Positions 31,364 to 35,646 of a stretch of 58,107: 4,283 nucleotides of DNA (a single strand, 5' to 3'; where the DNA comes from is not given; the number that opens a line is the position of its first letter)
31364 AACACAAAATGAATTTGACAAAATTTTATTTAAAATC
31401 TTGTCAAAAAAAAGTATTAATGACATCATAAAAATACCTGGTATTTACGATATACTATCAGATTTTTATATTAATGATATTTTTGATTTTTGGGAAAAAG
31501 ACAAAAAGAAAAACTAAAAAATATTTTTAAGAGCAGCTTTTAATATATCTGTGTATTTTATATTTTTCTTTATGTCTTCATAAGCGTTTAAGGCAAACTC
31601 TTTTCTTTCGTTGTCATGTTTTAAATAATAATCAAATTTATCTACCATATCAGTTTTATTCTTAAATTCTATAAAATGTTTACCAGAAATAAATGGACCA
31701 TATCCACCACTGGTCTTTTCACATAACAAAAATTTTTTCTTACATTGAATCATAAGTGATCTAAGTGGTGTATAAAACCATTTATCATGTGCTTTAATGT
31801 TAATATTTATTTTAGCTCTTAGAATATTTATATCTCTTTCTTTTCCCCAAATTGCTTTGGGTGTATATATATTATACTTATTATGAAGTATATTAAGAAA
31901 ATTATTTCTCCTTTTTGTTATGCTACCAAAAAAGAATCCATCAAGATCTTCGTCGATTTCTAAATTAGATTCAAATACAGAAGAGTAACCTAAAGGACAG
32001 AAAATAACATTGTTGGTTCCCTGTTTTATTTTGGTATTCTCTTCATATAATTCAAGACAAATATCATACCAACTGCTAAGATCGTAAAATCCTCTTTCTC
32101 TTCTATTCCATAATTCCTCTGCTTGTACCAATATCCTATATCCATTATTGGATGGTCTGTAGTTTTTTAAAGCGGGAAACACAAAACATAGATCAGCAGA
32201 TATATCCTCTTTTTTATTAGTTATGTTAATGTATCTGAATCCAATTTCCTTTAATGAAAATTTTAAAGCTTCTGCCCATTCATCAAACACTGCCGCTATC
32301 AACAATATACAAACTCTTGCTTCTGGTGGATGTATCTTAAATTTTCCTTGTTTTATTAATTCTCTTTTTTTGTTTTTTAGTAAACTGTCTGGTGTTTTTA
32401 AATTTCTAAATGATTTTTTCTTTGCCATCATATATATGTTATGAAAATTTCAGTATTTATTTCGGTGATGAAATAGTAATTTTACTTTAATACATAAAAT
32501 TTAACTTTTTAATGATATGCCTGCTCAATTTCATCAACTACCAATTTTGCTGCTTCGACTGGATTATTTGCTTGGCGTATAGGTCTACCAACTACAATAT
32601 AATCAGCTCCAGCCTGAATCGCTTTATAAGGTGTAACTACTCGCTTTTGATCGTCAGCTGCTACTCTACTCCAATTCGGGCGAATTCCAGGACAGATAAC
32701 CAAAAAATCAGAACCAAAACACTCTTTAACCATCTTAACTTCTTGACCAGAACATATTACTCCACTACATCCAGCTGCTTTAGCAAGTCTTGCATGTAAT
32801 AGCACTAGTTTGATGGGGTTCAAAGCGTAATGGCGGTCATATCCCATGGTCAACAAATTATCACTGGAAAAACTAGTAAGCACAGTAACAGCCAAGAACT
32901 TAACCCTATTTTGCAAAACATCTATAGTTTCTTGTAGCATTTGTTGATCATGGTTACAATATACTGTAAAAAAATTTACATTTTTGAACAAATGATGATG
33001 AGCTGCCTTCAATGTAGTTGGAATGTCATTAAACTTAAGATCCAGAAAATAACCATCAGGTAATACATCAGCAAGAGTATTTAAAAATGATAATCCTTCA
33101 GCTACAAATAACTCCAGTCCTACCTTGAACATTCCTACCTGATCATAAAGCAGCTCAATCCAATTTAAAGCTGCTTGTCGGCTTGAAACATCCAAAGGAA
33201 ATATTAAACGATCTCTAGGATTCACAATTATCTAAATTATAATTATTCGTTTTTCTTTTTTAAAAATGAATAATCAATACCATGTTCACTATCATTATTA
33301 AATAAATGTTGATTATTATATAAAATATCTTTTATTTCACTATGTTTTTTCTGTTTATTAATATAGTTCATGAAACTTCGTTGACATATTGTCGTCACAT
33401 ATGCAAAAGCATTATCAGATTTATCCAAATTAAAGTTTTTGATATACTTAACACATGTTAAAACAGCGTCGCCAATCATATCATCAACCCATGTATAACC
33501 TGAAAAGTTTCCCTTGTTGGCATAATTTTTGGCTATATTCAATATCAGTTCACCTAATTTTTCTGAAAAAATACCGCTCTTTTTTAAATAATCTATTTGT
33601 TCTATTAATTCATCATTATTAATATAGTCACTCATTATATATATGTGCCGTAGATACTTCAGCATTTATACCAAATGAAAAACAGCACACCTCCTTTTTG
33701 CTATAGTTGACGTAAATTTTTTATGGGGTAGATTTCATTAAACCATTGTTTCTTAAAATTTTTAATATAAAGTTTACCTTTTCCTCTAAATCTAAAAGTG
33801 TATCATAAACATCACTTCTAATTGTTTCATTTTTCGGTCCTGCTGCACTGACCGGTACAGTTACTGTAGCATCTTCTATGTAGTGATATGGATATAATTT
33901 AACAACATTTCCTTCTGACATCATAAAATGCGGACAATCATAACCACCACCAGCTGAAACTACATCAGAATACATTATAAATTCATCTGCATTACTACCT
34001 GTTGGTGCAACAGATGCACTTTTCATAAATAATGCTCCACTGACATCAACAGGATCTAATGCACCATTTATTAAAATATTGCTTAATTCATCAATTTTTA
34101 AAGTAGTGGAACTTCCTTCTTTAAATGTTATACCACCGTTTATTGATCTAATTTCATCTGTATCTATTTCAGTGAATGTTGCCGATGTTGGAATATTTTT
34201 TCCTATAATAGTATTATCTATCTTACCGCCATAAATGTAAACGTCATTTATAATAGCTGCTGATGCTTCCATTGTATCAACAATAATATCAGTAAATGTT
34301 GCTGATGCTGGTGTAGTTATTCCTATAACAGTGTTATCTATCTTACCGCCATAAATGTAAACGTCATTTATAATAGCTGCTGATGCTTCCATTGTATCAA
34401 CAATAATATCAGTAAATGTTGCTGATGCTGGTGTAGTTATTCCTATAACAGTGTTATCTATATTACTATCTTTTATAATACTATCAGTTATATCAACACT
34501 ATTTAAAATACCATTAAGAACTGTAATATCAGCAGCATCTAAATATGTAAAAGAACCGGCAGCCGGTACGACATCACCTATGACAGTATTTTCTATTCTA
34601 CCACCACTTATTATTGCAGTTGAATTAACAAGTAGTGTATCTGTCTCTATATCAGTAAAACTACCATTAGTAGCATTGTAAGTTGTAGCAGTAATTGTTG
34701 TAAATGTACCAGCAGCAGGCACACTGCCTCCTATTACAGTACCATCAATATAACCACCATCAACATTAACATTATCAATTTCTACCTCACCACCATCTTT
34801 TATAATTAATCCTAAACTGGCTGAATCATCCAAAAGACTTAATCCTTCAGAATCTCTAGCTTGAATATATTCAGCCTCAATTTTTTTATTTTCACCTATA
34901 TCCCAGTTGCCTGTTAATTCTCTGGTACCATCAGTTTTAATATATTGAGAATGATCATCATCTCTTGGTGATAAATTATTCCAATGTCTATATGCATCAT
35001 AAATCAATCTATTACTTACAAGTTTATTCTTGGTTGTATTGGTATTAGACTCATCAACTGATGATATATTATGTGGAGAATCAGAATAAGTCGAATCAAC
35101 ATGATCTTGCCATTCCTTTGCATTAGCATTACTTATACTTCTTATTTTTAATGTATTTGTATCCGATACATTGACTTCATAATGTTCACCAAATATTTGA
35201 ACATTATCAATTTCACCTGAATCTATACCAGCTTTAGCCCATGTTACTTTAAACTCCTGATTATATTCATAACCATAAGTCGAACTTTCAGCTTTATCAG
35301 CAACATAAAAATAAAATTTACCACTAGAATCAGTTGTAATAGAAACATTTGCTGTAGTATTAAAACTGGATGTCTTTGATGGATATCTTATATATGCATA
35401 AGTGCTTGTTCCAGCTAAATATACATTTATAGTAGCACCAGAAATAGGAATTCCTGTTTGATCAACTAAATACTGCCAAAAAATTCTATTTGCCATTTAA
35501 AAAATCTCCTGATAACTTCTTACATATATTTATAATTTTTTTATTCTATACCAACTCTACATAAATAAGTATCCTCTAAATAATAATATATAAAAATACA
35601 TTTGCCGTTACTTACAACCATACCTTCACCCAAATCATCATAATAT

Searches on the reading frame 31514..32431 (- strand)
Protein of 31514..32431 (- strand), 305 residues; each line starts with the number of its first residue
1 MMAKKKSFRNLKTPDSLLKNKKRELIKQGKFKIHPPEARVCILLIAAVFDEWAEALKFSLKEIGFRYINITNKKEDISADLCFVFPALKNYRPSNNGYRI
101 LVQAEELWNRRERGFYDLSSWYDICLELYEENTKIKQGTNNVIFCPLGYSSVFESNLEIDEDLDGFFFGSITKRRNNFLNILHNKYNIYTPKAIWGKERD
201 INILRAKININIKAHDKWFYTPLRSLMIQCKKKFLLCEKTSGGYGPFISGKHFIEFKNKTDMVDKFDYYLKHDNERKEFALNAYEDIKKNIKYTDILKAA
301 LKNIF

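Call 47: search_protein_families(library=pfam, proteins=[window:31514-32431:-], max_evalue=0.01)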
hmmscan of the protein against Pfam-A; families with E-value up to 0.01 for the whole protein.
window:31514-32431:- (305 aa): 1 family
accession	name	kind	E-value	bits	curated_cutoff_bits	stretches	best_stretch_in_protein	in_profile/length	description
PF13524.12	Glyco_trans_1_2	-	3.5e-09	37.2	25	1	205-299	46-141/144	Glycosyl transferase-like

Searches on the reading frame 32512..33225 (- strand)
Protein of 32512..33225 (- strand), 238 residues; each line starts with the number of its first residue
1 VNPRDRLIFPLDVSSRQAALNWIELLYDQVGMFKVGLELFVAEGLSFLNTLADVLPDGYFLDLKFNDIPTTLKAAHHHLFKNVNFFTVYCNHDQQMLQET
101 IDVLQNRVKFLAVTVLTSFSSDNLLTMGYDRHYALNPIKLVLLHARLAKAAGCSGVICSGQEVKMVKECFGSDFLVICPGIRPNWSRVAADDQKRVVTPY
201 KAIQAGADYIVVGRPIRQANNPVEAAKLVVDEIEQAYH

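Call 84: find_encoding_contigs(protein=window:32512-33225:-, flank=10000, max_places=6)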
Protein window:32512-33225:- (238 aa): 2 contigs read that carry it; 2 places shown.
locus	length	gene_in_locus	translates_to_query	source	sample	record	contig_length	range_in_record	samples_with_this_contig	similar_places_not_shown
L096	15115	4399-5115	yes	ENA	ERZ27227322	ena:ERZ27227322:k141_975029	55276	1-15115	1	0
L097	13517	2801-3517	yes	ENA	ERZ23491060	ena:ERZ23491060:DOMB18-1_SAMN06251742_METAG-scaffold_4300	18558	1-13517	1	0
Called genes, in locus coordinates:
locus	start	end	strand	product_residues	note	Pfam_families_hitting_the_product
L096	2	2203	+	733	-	?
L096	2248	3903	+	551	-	-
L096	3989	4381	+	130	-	-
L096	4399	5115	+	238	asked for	PF00215:OMPdecase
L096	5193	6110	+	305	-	PF13524:Glyco_trans_1_2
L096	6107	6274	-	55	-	-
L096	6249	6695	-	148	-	PF00692:dUTPase, PF22769:DCD (weak)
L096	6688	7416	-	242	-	PF04275:P-mevalo_kinase (weak), PF13238:AAA_18 (weak), PF21448:DNMK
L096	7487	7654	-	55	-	-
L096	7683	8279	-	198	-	-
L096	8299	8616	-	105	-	-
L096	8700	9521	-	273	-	PF06067:DUF932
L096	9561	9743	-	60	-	-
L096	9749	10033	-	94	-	-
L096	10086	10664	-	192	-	-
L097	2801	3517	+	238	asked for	PF00215:OMPdecase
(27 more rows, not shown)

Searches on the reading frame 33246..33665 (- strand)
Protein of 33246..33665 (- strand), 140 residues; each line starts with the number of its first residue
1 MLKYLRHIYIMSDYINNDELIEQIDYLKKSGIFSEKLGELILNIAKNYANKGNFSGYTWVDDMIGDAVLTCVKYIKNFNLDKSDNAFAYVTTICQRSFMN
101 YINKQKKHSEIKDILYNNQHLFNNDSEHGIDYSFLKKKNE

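Call 83: list_cluster_members(proteins=[window:33246-33665:-, window:32512-33225:-, window:31517-32431:-, window:30929-31372:+, window:30208-30933:+, window:47883-48869:-, window:537-1040:+, window:1271-2239:+, window:6679-7800:+, window:28088-28921:+])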
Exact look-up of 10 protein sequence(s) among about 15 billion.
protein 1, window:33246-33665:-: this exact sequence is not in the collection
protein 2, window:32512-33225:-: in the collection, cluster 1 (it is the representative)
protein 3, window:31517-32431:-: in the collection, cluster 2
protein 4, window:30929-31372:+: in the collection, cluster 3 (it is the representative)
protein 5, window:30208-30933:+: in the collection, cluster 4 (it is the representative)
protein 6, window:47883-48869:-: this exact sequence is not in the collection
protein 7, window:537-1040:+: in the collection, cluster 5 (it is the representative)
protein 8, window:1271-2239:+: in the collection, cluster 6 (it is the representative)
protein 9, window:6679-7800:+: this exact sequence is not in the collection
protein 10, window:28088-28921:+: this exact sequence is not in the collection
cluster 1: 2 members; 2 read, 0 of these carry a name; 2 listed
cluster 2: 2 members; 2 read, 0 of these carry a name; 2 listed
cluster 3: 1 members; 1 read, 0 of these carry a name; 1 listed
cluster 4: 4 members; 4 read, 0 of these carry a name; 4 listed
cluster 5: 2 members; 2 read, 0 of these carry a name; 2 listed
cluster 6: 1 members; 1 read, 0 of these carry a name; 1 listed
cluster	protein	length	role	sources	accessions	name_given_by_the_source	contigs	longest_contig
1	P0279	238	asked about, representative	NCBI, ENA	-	-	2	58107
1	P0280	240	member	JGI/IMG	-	-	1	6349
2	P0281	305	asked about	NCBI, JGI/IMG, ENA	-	-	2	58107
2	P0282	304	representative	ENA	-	-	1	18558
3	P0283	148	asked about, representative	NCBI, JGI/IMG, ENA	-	-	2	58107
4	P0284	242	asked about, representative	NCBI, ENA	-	-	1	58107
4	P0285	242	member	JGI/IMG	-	-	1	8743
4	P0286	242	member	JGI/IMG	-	-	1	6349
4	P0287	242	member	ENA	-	-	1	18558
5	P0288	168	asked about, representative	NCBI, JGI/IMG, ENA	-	-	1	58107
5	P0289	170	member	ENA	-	-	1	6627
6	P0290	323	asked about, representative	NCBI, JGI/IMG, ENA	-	-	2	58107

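Call 85: find_encoding_contigs(protein=P0280, flank=10000, max_places=6)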
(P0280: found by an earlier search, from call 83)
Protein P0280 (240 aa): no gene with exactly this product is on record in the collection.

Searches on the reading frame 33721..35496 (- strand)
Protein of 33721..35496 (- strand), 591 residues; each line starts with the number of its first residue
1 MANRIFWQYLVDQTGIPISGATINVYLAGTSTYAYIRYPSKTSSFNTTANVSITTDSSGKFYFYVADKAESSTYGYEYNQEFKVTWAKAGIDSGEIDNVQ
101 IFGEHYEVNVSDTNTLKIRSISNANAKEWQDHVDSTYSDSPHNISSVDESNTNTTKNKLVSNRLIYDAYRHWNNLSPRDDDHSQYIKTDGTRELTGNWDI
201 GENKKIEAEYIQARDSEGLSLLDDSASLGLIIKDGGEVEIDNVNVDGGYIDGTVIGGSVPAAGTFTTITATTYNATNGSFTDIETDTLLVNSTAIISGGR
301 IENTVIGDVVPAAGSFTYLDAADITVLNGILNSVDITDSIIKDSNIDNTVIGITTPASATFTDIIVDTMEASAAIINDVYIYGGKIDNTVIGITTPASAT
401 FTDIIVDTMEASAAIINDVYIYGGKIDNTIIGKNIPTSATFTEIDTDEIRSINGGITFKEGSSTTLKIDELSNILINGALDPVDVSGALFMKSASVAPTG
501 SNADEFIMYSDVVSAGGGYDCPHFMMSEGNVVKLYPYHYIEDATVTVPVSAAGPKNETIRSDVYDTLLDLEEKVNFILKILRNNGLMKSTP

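Call 7: search_protein_families(library=pfam, proteins=[window:33721-35496:-], max_evalue=0.01)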
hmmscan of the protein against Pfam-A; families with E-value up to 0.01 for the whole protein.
window:33721-35496:- (591 aa): 1 family
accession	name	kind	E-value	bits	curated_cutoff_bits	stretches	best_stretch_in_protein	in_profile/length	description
PF00775.27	Dioxygenase_C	-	0.0054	16.7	27.3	0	9-64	35-89/182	Dioxygenase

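Call 8: search_protein_families(library=phrogs, proteins=[window:33721-35496:-], max_evalue=0.001)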
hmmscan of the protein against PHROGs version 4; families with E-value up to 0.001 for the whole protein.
window:33721-35496:- (591 aa): 0 families
